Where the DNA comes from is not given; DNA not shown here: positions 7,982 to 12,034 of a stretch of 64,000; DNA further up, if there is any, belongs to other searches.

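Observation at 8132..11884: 1250-aa helicase-architecture protein whose ATPase motifs are degenerate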

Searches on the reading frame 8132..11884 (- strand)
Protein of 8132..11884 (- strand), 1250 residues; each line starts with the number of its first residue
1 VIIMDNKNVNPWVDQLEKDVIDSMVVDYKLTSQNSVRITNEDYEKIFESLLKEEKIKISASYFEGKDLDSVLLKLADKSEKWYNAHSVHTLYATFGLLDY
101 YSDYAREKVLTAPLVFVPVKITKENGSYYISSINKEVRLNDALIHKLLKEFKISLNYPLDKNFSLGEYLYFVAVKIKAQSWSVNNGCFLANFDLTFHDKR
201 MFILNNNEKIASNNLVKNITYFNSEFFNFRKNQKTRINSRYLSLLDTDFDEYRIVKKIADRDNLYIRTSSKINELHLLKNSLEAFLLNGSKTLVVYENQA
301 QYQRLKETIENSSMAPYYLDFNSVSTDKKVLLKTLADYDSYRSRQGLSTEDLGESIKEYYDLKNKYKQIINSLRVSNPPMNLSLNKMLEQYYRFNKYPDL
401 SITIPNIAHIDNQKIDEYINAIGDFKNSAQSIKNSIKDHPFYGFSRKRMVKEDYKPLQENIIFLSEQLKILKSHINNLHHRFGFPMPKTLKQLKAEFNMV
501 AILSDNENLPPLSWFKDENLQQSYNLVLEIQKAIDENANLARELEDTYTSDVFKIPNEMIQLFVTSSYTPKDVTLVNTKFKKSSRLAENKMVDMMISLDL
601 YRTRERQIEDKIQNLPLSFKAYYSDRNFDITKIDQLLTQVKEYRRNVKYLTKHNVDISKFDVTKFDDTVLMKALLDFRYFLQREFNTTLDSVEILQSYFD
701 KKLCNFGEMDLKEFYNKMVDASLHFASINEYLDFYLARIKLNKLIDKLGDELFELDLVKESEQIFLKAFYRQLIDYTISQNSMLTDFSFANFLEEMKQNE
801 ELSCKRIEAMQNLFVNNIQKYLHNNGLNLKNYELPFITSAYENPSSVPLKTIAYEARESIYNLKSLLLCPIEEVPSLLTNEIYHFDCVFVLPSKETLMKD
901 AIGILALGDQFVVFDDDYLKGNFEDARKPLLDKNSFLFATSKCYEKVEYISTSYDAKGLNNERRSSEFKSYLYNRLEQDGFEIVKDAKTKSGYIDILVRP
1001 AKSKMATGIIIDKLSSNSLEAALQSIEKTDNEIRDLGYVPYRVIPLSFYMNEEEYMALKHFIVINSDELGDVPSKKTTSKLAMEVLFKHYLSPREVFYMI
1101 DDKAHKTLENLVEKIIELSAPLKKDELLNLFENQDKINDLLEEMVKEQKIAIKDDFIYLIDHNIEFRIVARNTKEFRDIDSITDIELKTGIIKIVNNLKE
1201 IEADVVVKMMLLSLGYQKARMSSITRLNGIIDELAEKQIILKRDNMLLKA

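Call 4: search_protein_families(library=pfam, proteins=[window:8132-11884:-], max_evalue=1)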
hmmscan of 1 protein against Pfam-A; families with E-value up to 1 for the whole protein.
window:8132-11884:- (1250 aa): 5 families
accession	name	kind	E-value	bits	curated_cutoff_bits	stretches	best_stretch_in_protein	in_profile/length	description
PF13195.11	DUF4011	-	1.8e-15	57.7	22.2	1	26-147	12-158/158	Protein of unknown function (DUF4011)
PF18741.7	MTES_1575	-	2.9e-07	30.9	38.2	1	968-1056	1-89/96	REase_MTES_1575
PF08011.17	PDDEXK_9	-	0.013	15.9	25.5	1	968-1011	6-50/105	PD-(D/E)XK nuclease superfamily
PF15846.10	DUF4720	-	0.036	14.4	27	1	808-853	32-78/96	Domain of unknown function (DUF4720)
PF09106.17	SelB-wing_2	-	0.14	12.7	22.3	0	1137-1159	35-57/57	Elongation factor SelB, winged helix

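Call 5: search_protein_families(library=ncbifam, proteins=[window:8132-11884:-], max_evalue=1)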
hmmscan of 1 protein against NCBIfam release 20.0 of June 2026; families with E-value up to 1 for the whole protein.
window:8132-11884:- (1250 aa): 2 families
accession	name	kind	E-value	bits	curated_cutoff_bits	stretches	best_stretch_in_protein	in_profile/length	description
NF058533.1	antiphage_ProA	equivalog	6.6e-47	159.7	1500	3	285-915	688-1334/1903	anti-phage protein ProA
NF042953.1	Hhe_antiphage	equivalog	5.2e-21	73.9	2000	2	280-649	360-736/1797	DUF4011 domain-containing anti-phage protein Hhe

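Call 6: search_protein_families(library=padloc, proteins=[window:8132-11884:-], max_evalue=1)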
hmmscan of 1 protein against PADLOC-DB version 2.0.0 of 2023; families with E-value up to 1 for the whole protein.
window:8132-11884:- (1250 aa): 1 family
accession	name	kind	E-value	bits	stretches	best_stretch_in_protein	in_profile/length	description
PDLC05009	PDC-S37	-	2.8e-52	175.9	2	66-916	100-969/1550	-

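Call 7: find_homologous_proteins(query=window:8132-11884:-)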
Query window:8132-11884:- (1250 aa): 17 proteins with E <= 0.001 among 8000 candidates.
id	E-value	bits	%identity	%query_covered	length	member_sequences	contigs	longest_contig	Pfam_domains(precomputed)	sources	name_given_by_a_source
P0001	0.0e+0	2560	93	100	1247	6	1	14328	PF13195.12,PF18741.8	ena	-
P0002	0.0e+0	1588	58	100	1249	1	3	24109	PF13195.12,PF18741.8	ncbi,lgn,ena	-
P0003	2.9e-213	730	34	99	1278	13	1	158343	PF13195.12,PF18741.8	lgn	-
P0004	9.4e-169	582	31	99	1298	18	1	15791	PF13195.12,PF18741.8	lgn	-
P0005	3.1e-164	567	31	99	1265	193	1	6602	PF13195.12,PF18741.8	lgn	-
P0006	7.1e-163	563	30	99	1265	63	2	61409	PF13195.12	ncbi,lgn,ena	-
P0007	1.4e-160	555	31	100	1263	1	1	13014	PF13195.12,PF18741.8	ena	-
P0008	7.8e-160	553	31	100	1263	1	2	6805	PF13195.12,PF18741.8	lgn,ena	-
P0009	9.2e-160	552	31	100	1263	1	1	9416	PF13195.12,PF18741.8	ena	-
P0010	5.2e-158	547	32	99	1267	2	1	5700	PF13195.12,PF18741.8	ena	-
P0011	1.3e-156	542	31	99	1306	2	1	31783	PF13195.12,PF18741.8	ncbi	-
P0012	6.3e-154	533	31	93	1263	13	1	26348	PF13195.12,PF18741.8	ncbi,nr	ncbi:MAG: DUF4011 domain-containing protein [Bacillales bacterium]|nr:DUF4011 domain-containing prot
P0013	6.3e-149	516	30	99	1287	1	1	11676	PF13195.12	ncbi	-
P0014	3.1e-15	74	21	60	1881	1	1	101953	PF11784.14,PF13195.12,PF13087.13,PF13086.13,PF13245.13,PF18741.8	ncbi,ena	-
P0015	2.4e-11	61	20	68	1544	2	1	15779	PF13195.12,PF13087.13,PF13086.13,PF13245.13,PF18741.8,PF09848.16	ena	-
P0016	9.7e-11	59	21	30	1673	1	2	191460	PF13195.12,PF13087.13,PF13086.13,PF13604.13,PF13245.13,PF18741.8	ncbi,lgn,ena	-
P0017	7.3e-6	43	19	42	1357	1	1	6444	PF13195.12,PF13087.13,PF13086.13,PF13604.13,PF13245.13,PF18741.8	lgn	-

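Call 11: search_solved_structures(query=A1, max_evalue=1, show_alignments=2)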
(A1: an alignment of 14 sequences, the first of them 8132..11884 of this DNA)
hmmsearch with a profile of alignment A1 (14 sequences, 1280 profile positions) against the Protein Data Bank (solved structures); distinct sequences matched with E-value up to 1: 0.

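Call 15: find_related_loci(query=A1, collection=genome_contigs, flank=8000)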
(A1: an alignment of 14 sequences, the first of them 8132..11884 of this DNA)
Query A1 (1250 aa) in genome_contigs; peptide patterns used: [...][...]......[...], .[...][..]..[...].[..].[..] (x = any residue, [..] = any of these).
272 stretches matched a pattern; 18 encode a relative of the query (tblastn E <= 1e-3); 17 distinct loci.
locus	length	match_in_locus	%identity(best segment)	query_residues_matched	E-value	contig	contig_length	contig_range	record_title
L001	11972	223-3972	93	1-1250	0e+0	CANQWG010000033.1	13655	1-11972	MAG: uncultured Bacilli bacterium isolate Lapin-012__bin92 genome assembly, contig: Lapin-012__NODE_5359_length_13655_co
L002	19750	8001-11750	93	1-1250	0e+0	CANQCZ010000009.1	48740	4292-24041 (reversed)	MAG: uncultured Bacilli bacterium isolate Lapin-005__bin97 genome assembly, contig: Lapin-005__NODE_889_length_48740_cov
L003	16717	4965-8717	58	2-1249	0e+0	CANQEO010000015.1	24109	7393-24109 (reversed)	MAG: uncultured Bacilli bacterium isolate Lapin-005__bin74 genome assembly, contig: Lapin-005__NODE_2734_length_24109_co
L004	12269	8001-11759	31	9-1247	6e-171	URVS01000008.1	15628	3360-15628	uncultured Mollicutes bacterium isolate UMGS1395 genome assembly, contig: NODE_2125_length_15628_cov_2.968214, whole gen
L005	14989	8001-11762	32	2-1248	1e-167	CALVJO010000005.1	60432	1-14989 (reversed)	MAG: uncultured Bacilli bacterium isolate BRZ_SF__bin36 genome assembly, contig: BRZ_SF__NODE_535_length_60432_cov_14.56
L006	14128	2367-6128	31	5-1242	4e-163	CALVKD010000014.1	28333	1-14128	MAG: uncultured Bacilli bacterium isolate E04__bin42 genome assembly, contig: E04__k127_1522173, whole genome shotgun se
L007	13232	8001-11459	31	85-1249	3e-154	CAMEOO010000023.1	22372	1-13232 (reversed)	MAG: uncultured Bacillales bacterium isolate SRR11489748_bin.60_metaWRAP_v1.3_MAG genome assembly, contig: ERZ11466799.2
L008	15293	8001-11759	29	9-1247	8e-147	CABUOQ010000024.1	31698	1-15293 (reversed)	MAG TPA_asm: uncultured Firmicutes bacterium isolate MGYG-HGUT-04199 genome assembly, contig: GUT_GENOME259479_24, whole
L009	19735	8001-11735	29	4-1235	9e-141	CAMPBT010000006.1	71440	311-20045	MAG: uncultured Bacillales bacterium isolate SRR873610_bin.55_metaWRAP_v1.3_MAG genome assembly, contig: NODE_351_length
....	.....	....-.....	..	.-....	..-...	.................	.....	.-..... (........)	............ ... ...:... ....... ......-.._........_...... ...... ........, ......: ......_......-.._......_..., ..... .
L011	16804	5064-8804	31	5-1236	2e-165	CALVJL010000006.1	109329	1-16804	MAG: uncultured Bacilli bacterium isolate BRZ_KC__bin21 genome assembly, contig: BRZ_KC__NODE_205_length_109329_cov_33.7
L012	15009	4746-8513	30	3-1241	2e-166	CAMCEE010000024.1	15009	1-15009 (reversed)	MAG: uncultured Bacillales bacterium isolate SRR17382102_bin.45_metaWRAP_v1.3_MAG genome assembly, contig: ERZ10544608.1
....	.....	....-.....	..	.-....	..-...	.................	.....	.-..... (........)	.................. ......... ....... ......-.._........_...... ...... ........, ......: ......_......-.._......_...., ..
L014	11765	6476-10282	30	4-1244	2e-165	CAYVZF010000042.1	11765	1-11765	MAG TPA_asm: uncultured Erysipelotrichaceae bacterium isolate SRP225648_co1_215 genome assembly, contig: NODE_13956_leng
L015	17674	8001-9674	33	4-532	7e-79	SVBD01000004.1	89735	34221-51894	MAG: Erysipelotrichaceae bacterium isolate SIG219 NODE_150_length_89735_cov_50.014500, whole genome shotgun sequence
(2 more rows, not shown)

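Call 19: find_homologous_proteins(query=A1, max_evalue=0.00001)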
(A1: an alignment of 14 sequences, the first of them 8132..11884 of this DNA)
Query A1 (14 sequences) (1250 aa, profile of the alignment): 22 proteins with E <= 0.00001 among 8000 candidates.
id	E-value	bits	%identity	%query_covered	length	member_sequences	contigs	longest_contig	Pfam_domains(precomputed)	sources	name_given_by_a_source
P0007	0.0e+0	1744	31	100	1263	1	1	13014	PF13195.12,PF18741.8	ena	-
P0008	0.0e+0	1743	31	100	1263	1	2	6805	PF13195.12,PF18741.8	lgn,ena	-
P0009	0.0e+0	1742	31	100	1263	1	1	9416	PF13195.12,PF18741.8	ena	-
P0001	0.0e+0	1658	93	100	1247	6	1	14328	PF13195.12,PF18741.8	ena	-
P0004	0.0e+0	1637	31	99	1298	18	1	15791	PF13195.12,PF18741.8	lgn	-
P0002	0.0e+0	1612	58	100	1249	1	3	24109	PF13195.12,PF18741.8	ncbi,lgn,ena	-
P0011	0.0e+0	1610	31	99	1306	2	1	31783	PF13195.12,PF18741.8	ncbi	-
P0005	0.0e+0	1608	31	99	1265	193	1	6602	PF13195.12,PF18741.8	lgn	-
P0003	0.0e+0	1608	34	99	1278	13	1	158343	PF13195.12,PF18741.8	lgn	-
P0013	0.0e+0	1549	30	99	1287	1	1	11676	PF13195.12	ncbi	-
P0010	0.0e+0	1501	32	99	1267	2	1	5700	PF13195.12,PF18741.8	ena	-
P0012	0.0e+0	1498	31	93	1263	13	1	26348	PF13195.12,PF18741.8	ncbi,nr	ncbi:MAG: DUF4011 domain-containing protein [Bacillales bacterium]|nr:DUF4011 domain-containing prot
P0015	3.1e-70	255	20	68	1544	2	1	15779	PF13195.12,PF13087.13,PF13086.13,PF13245.13,PF18741.8,PF09848.16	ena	-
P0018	6.8e-62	228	21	41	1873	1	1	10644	PF11784.14,PF13195.12,PF13087.13,PF13086.13,PF13604.13,PF13245.13,PF18741.8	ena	-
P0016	3.4e-54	202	21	30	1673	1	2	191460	PF13195.12,PF13087.13,PF13086.13,PF13604.13,PF13245.13,PF18741.8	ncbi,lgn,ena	-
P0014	3.3e-51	192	21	60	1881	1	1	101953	PF11784.14,PF13195.12,PF13087.13,PF13086.13,PF13245.13,PF18741.8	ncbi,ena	-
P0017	2.0e-35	140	19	42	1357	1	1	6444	PF13195.12,PF13087.13,PF13086.13,PF13604.13,PF13245.13,PF18741.8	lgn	-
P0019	6.8e-31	125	17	24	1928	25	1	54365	PF13195.12,PF13087.13,PF13086.13,PF13245.13,PF18741.8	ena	-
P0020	9.3e-30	121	20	31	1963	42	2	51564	PF13195.12,PF13087.13,PF13086.13,PF13604.13,PF13245.13,PF18741.8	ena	-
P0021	2.2e-25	107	22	32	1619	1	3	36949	PF13195.12,PF13087.13,PF13086.13,PF13604.13,PF13245.13,PF18741.8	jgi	jgi:very-short-patch-repair endonuclease/primosomal protein N'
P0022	2.6e-25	107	22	32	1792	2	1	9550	PF13195.12,PF01272.26,PF13087.13,PF13086.13,PF13604.13,PF13245.13,PF18741.8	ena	-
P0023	2.7e-8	50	17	6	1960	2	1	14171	PF13195.12,PF13087.13,PF13086.13,PF13604.13,PF13245.13,PF18741.8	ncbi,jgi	jgi:superfamily I DNA and/or RNA helicase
